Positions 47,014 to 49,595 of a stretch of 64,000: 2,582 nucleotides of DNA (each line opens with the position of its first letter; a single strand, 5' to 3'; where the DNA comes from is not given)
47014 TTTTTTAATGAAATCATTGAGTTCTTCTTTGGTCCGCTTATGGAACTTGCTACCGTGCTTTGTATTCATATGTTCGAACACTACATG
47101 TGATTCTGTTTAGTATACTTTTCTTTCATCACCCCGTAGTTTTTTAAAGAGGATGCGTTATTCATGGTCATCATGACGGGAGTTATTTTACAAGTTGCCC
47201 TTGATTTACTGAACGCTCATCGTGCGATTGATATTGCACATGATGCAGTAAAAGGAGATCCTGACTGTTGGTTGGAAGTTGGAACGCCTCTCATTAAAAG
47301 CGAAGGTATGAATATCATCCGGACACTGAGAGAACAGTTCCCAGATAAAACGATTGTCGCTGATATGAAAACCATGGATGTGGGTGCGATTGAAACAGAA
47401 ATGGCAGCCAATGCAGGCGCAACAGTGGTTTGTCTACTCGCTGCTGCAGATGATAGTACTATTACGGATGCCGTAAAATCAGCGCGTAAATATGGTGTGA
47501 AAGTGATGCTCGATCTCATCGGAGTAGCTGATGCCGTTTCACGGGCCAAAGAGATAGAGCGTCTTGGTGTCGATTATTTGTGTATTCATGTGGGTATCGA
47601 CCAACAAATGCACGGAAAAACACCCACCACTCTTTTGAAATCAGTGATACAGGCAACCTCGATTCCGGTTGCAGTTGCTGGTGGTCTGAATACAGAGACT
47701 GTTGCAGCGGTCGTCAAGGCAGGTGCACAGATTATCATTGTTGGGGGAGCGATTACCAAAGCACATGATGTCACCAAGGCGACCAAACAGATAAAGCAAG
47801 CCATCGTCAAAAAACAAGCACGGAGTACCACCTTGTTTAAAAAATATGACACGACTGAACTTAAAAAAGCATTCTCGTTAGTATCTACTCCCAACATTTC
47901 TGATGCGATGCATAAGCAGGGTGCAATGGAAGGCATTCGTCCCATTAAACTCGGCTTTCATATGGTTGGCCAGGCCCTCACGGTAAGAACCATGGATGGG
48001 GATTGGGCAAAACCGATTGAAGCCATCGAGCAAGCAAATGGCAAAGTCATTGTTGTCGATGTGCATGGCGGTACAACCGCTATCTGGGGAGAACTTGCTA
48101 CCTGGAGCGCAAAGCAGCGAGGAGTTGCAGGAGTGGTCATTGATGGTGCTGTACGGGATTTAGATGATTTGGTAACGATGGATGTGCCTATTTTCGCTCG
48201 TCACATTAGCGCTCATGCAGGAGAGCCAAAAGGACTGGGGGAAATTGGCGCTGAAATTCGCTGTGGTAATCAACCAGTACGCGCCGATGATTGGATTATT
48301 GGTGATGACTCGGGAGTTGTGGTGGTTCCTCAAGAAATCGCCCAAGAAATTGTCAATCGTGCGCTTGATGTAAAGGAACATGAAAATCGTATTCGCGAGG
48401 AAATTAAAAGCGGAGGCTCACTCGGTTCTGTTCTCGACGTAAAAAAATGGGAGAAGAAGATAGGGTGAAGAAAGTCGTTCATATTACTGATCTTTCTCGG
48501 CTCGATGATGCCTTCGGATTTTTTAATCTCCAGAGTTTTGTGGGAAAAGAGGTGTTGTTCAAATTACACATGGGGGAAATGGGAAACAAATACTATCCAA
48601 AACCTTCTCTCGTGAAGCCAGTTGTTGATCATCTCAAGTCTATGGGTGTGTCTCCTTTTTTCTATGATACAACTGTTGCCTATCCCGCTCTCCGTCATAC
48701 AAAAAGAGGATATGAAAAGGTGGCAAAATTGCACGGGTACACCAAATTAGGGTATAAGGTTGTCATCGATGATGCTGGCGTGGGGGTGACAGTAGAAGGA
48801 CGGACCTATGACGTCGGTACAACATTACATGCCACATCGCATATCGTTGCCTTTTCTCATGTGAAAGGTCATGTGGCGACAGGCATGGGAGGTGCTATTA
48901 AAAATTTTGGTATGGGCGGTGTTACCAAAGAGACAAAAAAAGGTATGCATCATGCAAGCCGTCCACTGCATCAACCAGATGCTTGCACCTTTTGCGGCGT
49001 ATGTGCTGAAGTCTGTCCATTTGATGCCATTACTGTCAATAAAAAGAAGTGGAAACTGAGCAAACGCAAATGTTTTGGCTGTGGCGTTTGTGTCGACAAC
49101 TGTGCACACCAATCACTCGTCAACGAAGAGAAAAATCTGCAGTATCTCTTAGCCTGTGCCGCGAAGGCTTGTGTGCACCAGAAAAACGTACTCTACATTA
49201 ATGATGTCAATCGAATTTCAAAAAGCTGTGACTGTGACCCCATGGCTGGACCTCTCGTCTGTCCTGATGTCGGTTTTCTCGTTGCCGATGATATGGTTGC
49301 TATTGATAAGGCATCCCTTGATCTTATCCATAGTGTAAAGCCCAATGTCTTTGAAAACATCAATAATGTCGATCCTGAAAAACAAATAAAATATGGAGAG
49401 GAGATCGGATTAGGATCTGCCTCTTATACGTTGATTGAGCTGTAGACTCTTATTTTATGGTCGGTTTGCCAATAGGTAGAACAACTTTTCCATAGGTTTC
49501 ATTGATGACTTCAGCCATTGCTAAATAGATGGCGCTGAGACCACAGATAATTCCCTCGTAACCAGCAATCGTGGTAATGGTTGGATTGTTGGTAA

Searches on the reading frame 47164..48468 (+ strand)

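Call 68: search_protein_families(library=pfam, proteins=[window:47164-48468:+], max_evalue=0.00001)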
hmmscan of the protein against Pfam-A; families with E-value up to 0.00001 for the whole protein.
window:47164-48468:+ (434 aa): 4 families
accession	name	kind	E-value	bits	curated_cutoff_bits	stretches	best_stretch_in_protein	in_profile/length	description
PF03737.21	RraA-like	-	1.3e-42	146.1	24.5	1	242-387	1-152/152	Aldolase/RraA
PF00215.30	OMPdecase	-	2.7e-34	119.5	27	1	9-210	3-221/221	Orotidine 5'-phosphate decarboxylase / HUMPS family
PF03060.21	NMO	-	4.3e-08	33.3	28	1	102-228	127-255/331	Nitronate monooxygenase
PF00977.27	His_biosynth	-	3.8e-06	27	23.6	1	122-210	29-119/228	Histidine biosynthesis protein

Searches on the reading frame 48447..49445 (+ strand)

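Call 68: search_protein_families(library=pfam, proteins=[window:48447-49445:+], max_evalue=0.00001)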
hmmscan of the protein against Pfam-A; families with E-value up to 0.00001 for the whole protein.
window:48447-49445:+ (332 aa): 8 families
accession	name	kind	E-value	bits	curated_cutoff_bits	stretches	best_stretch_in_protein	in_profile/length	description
PF04015.17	DUF362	-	6.5e-28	98.6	24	1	36-292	1-200/200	Domain of unknown function (DUF362)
PF00037.32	Fer4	-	3e-10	39.9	21.1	1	177-196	5-24/24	4Fe-4S binding domain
PF12838.12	Fer4_7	-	2.4e-09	38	27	1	180-221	2-50/52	4Fe-4S dicluster domain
PF13237.11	Fer4_10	-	2.3e-07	31.1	25.5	1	174-219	3-52/53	4Fe-4S dicluster domain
PF12837.12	Fer4_6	-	1e-06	28.8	25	0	173-195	2-24/24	4Fe-4S binding domain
PF25160.1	LdpA_Fe-S-bd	-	1.3e-06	28.5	27.6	1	186-224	9-43/49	LdpA Fe-S cluster-binding domain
PF14697.11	Fer4_21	-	2.8e-06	27.8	35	0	178-220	6-52/59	4Fe-4S dicluster domain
PF13187.11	Fer4_9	-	5.1e-06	26.9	27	1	179-222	1-50/52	4Fe-4S dicluster domain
